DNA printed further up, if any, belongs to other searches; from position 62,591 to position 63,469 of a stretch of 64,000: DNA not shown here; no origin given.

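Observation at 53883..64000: tapA-sipW-tasA-like operon with a 2,948-aa GLUG adhesin lipoprotein in the TapA position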

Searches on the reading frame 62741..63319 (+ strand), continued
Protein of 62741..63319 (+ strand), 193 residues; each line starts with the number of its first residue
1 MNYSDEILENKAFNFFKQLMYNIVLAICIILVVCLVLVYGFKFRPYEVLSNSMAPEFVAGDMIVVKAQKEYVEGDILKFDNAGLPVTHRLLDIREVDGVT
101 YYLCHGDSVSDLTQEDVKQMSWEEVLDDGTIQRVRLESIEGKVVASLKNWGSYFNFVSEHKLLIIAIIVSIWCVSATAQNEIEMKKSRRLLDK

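Call 45: search_protein_families(library=ncbifam, alignment_id=A2, max_evalue=1)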
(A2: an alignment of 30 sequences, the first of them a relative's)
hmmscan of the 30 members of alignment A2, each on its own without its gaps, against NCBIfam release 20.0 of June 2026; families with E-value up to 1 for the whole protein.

A. member 1, P0134 (237 aa): 2 families
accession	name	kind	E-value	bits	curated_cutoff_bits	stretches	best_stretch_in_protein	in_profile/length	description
TIGR04088.1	cognate_SipW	domain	6.2e-07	29.4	19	1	13-45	2-34/34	SipW-dependent-type signal peptide-containing protein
TIGR04090.1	exp_by_SipW_IV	subfamily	0.37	10.5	60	0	12-178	5-152/241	BsaA family SipW-dependent biofilm matrix protein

B. families by the number of members that match (of 30 scanned): 14 families
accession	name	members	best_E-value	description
TIGR04088.1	cognate_SipW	17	6.2e-07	SipW-dependent-type signal peptide-containing protein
TIGR04090.1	exp_by_SipW_IV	4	0.0041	BsaA family SipW-dependent biofilm matrix protein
NF041737.1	choice_anch_S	1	0.006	choice-of-anchor S family protein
NF005166.0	PRK06638.2-1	1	0.013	NADH-quinone oxidoreductase subunit J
NF047859.1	StressCuResBhsA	1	0.031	multiple stress resistance protein BhsA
NF004626.0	PRK05967.1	1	0.077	cystathionine beta-lyase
TIGR01978.1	sufC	1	0.077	Fe-S cluster assembly ATPase SufC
NF047404.1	cdiGMPrecepPlzA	1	0.12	c-di-GMP-binding receptor PlzA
NF009439.0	PRK12798.1-1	1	0.13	chemotaxis protein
NF033904.1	LlsX_fam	1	0.14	LlsX family protein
NF005168.0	PRK06638.2-3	1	0.14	NADH-quinone oxidoreductase subunit J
NF007044.0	PRK09497.1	1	0.15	spermidine/putrescine ABC transporter permease PotB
NF045978.1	ComEA_MAG0490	1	0.16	MAG0490 family ComEA-like DNA-binding protein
NF007076.0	PRK09527.1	1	0.16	galactoside O-acetyltransferase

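Call 46: search_protein_families(library=pfam, alignment_id=A2, max_evalue=1)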
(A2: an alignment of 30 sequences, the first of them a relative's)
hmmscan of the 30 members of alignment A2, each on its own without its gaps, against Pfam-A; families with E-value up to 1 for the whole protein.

A. member 1, P0134 (237 aa): 1 family
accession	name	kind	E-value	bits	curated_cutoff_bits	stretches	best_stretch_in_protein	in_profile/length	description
PF12389.13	Peptidase_M73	-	0.0054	17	22.5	1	18-48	16-46/196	Camelysin metallo-endopeptidase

B. families by the number of members that match (of 30 scanned): 29 families (the first 25 are shown)
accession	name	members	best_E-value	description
PF12389.13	Peptidase_M73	10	0.00011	Camelysin metallo-endopeptidase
PF18393.6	MotY_N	1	0.00069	MotY N-terminal domain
PF24507.1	Ig_CFAP65_4th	1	0.0064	CFAP65, fourth Ig-like domain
PF10528.15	GLEYA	1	0.012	GLEYA domain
PF09167.16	DUF1942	1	0.022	Domain of unknown function (DUF1942)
PF12183.14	NotI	1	0.043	Restriction endonuclease NotI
PF13595.11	DUF4138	1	0.043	Domain of unknown function (DUF4138)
PF08830.15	DUF1806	1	0.051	Protein of unknown function (DUF1806)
PF17583.7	DUF5484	1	0.057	Family of unknown function (DUF5484)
PF04530.17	Viral_Beta_CD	1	0.065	Viral Beta C/D like family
PF10988.14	DUF2807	1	0.069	Putative auto-transporter adhesin, head GIN domain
PF09997.14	DUF2238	1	0.07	Predicted membrane protein (DUF2238)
PF20157.4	Maf_flag10_N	1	0.073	Glycosyltransferase Maf N-terminal domain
PF20494.3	YfjS_YafY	1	0.078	Lipoprotein YfjS/YafY domain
PF14155.11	DUF4307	1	0.082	Domain of unknown function (DUF4307)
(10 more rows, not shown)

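Call 48: search_protein_families(library=ncbifam, proteins=[L007:10753-11430:+, L008:8239-8823:+, L013:3137-3784:+, L016:10657-11298:+, L017:857-2659:+, L018:10694-12454:+, L019:10717-11376:+, L020:10741-11988:+, L021:10740-11438:+, L024:10660-11880:+], max_evalue=1)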
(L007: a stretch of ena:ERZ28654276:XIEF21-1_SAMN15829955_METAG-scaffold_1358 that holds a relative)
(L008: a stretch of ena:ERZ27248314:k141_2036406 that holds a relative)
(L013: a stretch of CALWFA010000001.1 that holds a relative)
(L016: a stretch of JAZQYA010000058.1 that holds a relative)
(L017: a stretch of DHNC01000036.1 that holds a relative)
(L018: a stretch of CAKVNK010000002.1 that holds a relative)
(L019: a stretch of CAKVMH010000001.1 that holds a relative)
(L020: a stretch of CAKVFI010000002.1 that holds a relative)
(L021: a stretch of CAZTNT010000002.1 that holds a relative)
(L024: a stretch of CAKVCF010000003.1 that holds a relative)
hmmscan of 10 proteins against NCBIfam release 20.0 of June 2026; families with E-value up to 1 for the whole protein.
L007:10753-11430:+ (226 aa): 1 family
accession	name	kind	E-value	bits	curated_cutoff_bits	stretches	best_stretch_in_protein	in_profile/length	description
NF037961.1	RodA_shape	subfamily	0.0071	15.7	150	1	45-138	88-177/415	rod shape-determining protein RodA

L008:8239-8823:+ (195 aa): 1 family
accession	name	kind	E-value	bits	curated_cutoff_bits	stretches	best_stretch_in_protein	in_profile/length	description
NF011855.0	PRK15327.1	equivalog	0.055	12.5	508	1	11-77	143-207/394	PrgH/EprH family type III secretion inner membrane ring protein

L013:3137-3784:+ (216 aa): 5 families
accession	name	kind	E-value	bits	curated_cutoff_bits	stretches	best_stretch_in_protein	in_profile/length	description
TIGR01965.1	VCBS_repeat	domain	0.0074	16.4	15.5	1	139-212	17-81/99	VCBS domain-containing protein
NF033597.1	denti_PrcA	equivalog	0.014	13.7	200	1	14-111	2-99/611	dentilisin complex subunit PrcA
TIGR00340.1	zpr1_rel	hypoth_equivalog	0.034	13.6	117.95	1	47-120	57-130/163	zinc finger protein ZPR1 homolog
NF042931.1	SAG1386_EF1546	equivalog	0.26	11.3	80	1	4-38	22-56/158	SAG1386/EF1546 family surface-associated protein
TIGR04088.1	cognate_SipW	domain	0.52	10.6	19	0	16-36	1-21/34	SipW-dependent-type signal peptide-containing protein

L016:10657-11298:+ (214 aa): 0 families

L017:857-2659:+ (601 aa): 1 family
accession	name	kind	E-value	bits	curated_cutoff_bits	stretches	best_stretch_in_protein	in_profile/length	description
NF007398.0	PRK09926.1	equivalog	0.059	12.9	285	1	158-219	178-238/246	fimbrial chaperone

L018:10694-12454:+ (587 aa): 0 families

L019:10717-11376:+ (220 aa): 0 families

L020:10741-11988:+ (416 aa): 0 families

L021:10740-11438:+ (233 aa): 2 families
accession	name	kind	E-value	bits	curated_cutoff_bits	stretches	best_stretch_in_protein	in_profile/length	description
NF047685.1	TeichurnBiosyTuaF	equivalog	0.0045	16.8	340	1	12-88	14-91/225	teichuronic acid biosynthesis protein TuaF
NF037961.1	RodA_shape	subfamily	0.051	12.9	150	1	102-140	140-178/415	rod shape-determining protein RodA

L024:10660-11880:+ (407 aa): 0 families

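Call 51: search_solved_structures(query=window:62741-63319:+, max_evalue=10, show_alignments=3)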
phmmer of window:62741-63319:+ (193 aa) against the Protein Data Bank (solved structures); distinct sequences matched with E-value up to 10: 9.
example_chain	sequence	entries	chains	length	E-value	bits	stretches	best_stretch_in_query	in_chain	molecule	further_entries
7p2p_A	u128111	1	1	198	3.2e-05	26.7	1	9-109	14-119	Signal peptidase complex catalytic subunit SEC11A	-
7p2q_A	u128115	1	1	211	4.8e-05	26.1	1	10-108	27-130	Signal peptidase complex catalytic subunit SEC11C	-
9rjb_A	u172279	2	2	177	6.2e-05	25.8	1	9-109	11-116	Signal peptidase complex catalytic subunit SEC11A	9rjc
8cwy_A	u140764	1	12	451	0.037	16.7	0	128-183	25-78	T32-15-1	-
8cws_A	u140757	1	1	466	0.053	16.2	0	141-183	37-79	F4132-2 Chain A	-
5cwb_A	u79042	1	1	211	0.076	15.7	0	126-183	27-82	Designed helical repeat protein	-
3liu_A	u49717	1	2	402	0.08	15.7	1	69-176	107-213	Putative cell adhesion protein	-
1ujv_A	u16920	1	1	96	0.22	14.2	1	79-127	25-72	MEMBRANE ASSOCIATED GUANYLATE KINASE INVERTED-2 (MAGI-2)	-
7mwr_B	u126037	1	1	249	2.1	11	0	127-183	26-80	LHD101B4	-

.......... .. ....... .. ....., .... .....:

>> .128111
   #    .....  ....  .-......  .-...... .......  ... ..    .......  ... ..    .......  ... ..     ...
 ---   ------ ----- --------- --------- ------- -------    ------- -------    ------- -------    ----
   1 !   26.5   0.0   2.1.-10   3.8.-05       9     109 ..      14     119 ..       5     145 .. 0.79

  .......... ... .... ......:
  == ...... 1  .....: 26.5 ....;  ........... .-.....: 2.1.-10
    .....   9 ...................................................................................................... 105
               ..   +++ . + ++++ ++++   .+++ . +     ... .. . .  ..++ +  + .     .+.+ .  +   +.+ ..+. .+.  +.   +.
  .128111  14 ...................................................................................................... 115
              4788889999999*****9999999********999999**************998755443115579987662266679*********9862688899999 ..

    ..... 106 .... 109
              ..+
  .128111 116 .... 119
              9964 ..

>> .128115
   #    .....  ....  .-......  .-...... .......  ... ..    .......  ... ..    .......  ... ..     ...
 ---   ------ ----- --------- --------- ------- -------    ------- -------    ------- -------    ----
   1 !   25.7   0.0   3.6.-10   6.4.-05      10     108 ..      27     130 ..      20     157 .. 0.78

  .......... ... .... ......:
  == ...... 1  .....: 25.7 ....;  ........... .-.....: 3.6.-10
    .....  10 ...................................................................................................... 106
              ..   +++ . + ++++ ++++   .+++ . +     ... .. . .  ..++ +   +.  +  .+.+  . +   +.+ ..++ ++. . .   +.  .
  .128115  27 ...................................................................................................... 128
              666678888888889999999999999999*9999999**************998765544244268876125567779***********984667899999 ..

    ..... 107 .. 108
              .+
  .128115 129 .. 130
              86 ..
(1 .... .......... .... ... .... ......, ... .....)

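Call 52: find_homologous_proteins(query=L003:10579-12939:+, max_evalue=0.001)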
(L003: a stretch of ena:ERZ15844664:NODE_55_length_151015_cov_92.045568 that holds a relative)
Query L003:10579-12939:+ (787 aa): 40 proteins with E <= 0.001 among 8000 candidates.
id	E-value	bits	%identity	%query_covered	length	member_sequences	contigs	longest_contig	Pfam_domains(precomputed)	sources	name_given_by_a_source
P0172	0.0e+0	1704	99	100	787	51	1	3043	-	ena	-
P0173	0.0e+0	1457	82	100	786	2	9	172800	-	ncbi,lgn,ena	-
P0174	0.0e+0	1088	65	100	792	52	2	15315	-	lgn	-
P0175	0.0e+0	1085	65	100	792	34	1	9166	-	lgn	-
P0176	0.0e+0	1068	64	100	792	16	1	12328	-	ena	-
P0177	0.0e+0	1013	62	100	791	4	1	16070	-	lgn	-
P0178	7.6e-222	757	50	100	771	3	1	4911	-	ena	-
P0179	7.8e-222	757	50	100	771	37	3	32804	-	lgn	-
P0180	1.1e-205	703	48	99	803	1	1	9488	-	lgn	-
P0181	2.2e-205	702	48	99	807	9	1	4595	-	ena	-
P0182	1.7e-199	683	46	99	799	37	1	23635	-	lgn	-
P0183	1.0e-158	548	43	99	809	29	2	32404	-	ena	-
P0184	2.3e-155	537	40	100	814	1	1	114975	-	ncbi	-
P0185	2.7e-152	527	41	99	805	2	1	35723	-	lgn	-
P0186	2.1e-150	521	41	99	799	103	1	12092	-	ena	-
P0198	2.3e-122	428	37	97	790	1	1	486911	-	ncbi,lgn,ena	-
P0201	6.8e-116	407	38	100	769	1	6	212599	-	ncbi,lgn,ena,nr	ncbi:MAG: hypothetical protein IKM43_04355 [Clostridia bacterium]|nr:hypothetical protein [Clostridi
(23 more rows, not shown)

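Call 65: find_homologous_proteins(query=A2, max_evalue=1)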
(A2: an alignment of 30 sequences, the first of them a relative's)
Query A2 (30 sequences) (237 aa, profile of the alignment): 61 proteins with E <= 1 among 6526 candidates.
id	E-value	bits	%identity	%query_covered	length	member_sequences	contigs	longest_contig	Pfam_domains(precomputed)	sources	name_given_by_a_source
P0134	1.8e-74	268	100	100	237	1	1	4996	-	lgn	-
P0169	2.2e-74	268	41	100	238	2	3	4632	-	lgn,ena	-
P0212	7.8e-73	263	47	100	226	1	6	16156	-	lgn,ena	-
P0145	1.6e-72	262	47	100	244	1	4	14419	-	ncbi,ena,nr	ncbi:MAG: hypothetical protein IJ371_03760 [Clostridia bacterium]|nr:hypothetical protein [Clostridi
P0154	7.9e-71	256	47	100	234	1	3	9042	-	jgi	-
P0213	1.0e-69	253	47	99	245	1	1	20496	-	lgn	-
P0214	1.1e-69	253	42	100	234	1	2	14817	-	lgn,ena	-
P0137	1.1e-69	253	43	100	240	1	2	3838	-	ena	-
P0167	1.1e-69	253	43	100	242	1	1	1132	-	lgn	-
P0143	5.8e-69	250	43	100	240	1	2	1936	-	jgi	-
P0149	6.4e-69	250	41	100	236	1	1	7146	-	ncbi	-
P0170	1.3e-68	249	41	100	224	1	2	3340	-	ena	-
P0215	1.9e-68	249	46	100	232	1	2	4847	-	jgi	-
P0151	3.7e-68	248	46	100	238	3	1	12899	-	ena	-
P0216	6.4e-68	247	46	100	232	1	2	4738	-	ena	-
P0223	1.6e-66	242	45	100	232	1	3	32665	-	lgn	-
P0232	1.5e-64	236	43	100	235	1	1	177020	-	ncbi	-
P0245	5.5e-38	149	28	46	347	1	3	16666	-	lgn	-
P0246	1.3e-29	122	23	95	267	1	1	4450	-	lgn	-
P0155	9.2e-29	119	28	28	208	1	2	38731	-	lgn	-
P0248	4.0e-9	55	23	93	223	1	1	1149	PF12389.14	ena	-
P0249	6.0e-8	51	26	38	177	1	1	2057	-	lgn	-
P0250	2.4e-7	49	22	93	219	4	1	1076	-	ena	-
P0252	4.5e-4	38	38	29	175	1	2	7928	-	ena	-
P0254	2.8e-3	35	36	11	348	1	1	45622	-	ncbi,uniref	ncbi:TasA family protein [Clostridium sp.]|uniref:TasA family protein n=1 Tax=Clostridium sp. TaxID=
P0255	8.0e-3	34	38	12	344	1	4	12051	PF12389.14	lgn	-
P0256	1.4e-1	30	24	52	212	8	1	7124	-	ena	-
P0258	6.6e-1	28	33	16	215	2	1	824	PF12389.14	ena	-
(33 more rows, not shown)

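Call 66: search_protein_families(library=pfam, proteins=[P0248, P0250, P0249, P0252, P0254, P0255, P0256, P0246, P0245], max_evalue=0.1)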
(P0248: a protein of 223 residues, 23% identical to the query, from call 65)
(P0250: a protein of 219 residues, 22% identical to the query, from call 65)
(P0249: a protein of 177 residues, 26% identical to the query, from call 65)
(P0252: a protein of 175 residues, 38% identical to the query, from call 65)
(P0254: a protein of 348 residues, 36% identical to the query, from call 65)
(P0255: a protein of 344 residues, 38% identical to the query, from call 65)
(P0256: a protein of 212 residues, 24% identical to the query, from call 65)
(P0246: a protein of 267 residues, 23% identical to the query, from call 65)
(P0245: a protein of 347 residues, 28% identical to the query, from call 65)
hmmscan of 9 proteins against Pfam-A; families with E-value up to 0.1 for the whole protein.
P0248 (223 aa): 2 families
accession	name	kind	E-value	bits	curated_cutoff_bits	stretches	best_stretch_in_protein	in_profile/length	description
PF12389.13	Peptidase_M73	-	2.4e-05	24.7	22.5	1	35-118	20-95/196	Camelysin metallo-endopeptidase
PF00345.26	PapD_N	-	0.086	13.3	23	0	82-116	10-44/126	Pili and flagellar-assembly chaperone, PapD N-terminal domain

P0250 (219 aa): 1 family
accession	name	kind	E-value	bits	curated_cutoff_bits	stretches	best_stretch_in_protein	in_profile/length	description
PF12389.13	Peptidase_M73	-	0.012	15.9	22.5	1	35-115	20-92/196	Camelysin metallo-endopeptidase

P0249 (177 aa): 1 family
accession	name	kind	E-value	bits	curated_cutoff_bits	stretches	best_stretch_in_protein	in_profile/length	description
PF12389.13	Peptidase_M73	-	0.0052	17.1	22.5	1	7-64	10-64/196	Camelysin metallo-endopeptidase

P0252 (175 aa): 0 families

P0254 (348 aa): 1 family
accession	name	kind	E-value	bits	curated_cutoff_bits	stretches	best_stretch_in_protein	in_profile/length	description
PF12389.13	Peptidase_M73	-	3.9e-05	24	22.5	1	8-87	8-84/196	Camelysin metallo-endopeptidase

P0255 (344 aa): 1 family
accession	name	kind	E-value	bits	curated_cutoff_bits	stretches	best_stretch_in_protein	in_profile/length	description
PF12389.13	Peptidase_M73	-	1.6e-05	25.2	22.5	1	8-86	8-83/196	Camelysin metallo-endopeptidase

P0256 (212 aa): 1 family
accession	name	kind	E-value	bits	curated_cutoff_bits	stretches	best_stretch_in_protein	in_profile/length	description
PF12389.13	Peptidase_M73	-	0.0059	16.9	22.5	0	9-40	7-37/196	Camelysin metallo-endopeptidase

P0246 (267 aa): 0 families

P0245 (347 aa): 2 families
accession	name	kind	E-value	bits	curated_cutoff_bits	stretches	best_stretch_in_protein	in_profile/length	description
PF20954.2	Caud_bapl16_2nd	-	0.023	15.3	27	1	122-218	7-103/104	Phage tail base-plate attachment protein N0 domain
PF13624.11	SurA_N_3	-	0.046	14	27.2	0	2-62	5-60/162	SurA-like N-terminal domain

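Call 68: predict_structure(alignment_id=A3)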
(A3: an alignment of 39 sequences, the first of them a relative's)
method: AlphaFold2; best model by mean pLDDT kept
length: 787 residues; sequences in the alignment: 39
mean_pLDDT: 87.8   pTM: 0.84
mean pLDDT of the five models: 87.8, 87.5, 86.3, 86.0, 85.7
residues with pLDDT >= 90: 457; 70-90: 278; 50-70: 31; < 50: 21
segments of 3 or more residues with pLDDT < 50: 1-8, 29-41
pLDDT, mean of each block of 10 residues (from residue 1): 42 72 61 37 67 83 86 87 93 93 87 95 96 93 92 85 96 92 96 95 95 89 90 90 93 96 96 79 79 95 91 97 96 84 76 93 92 94 93 93 90 86 94 93 94 88 93 85 88 92 92 95 90 86 84 91 92 89 91 92 89 89 89 89 93 89 89 84 85 86 91 90 85 90 87 79 87 92 88
secondary structure, 60 per line:
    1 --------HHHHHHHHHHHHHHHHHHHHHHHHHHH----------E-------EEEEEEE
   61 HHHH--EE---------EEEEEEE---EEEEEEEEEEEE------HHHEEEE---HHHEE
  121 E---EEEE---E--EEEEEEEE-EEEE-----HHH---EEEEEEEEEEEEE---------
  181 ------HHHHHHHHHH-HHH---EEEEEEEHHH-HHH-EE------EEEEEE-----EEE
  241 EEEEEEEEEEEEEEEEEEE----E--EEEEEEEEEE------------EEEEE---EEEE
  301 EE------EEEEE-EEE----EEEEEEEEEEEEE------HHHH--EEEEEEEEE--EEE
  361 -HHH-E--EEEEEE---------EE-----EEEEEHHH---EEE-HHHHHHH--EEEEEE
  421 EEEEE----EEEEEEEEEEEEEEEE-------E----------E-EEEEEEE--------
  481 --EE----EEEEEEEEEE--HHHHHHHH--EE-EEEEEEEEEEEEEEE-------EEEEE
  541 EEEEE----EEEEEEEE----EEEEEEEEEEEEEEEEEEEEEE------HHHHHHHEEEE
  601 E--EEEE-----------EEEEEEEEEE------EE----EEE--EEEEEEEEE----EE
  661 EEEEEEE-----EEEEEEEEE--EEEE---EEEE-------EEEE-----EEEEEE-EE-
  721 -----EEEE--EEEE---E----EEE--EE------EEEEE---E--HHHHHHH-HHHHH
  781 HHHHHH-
elements in order (helices of 4 or more, strands of 3 or more residues): H9-35 E54-60 H61-64 E78-84 E88-99 E109-112 E119-121 E125-128 E135-142 E144-147 E159-171 H187-196 E204-210 E227-232 E238-259 E267-276 E289-293 E297-302 E309-313 E315-317 E322-334 H341-344 E347-355 E358-360 E369-374 E391-395 E402-404 H406-412 E415-425 E430-445 E466-472 E489-498 H501-508 E514-528 E536-545 E550-557 E562-583 H590-596 E597-601 E604-607 E619-628 E641-643 E646-654 E659-667 E673-681 E684-687 E691-694 E702-705 E711-716 E726-729 E732-735 E744-746 E757-761 H768-774 H776-786

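Call 70: find_encoding_contigs(protein=P0232, flank=10000, max_places=1)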
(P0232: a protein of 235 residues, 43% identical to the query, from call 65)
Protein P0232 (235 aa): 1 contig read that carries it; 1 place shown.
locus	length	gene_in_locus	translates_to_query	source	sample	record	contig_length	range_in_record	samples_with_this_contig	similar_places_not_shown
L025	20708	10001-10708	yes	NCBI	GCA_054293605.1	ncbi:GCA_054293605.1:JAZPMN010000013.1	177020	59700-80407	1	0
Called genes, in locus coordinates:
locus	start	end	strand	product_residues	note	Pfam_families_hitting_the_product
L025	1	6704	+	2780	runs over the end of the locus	-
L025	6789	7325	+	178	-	-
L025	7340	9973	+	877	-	-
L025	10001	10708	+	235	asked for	-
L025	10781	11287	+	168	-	-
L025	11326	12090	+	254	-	-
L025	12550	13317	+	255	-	-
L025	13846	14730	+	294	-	PF00590:TP_methylase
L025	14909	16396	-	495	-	PF01433:Peptidase_M1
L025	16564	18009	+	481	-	PF07261:DnaB_2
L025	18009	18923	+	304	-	PF00308:Bac_DnaA (faint), PF01695:IstB_IS21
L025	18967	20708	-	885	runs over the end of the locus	PF00005:ABC_tran, PF02463:SMC_N, PF02687:FtsX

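Call 71: find_encoding_contigs(protein=P0223, flank=10000, max_places=1)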
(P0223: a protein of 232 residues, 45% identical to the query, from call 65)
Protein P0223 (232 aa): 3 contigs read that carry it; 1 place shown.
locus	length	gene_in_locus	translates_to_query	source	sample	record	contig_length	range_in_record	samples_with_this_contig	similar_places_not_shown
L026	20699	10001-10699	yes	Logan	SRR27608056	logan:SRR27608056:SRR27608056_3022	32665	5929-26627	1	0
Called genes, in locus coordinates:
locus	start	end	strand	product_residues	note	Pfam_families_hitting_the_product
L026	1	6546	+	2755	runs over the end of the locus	-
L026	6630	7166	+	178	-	-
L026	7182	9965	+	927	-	-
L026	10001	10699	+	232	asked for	-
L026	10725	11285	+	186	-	-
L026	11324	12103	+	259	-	-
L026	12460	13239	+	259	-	-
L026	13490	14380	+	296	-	PF00590:TP_methylase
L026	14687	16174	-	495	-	PF01433:Peptidase_M1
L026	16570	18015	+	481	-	PF07261:DnaB_2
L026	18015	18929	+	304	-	PF00308:Bac_DnaA (weak), PF01695:IstB_IS21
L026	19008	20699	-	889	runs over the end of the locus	PF00005:ABC_tran, PF02463:SMC_N, PF02687:FtsX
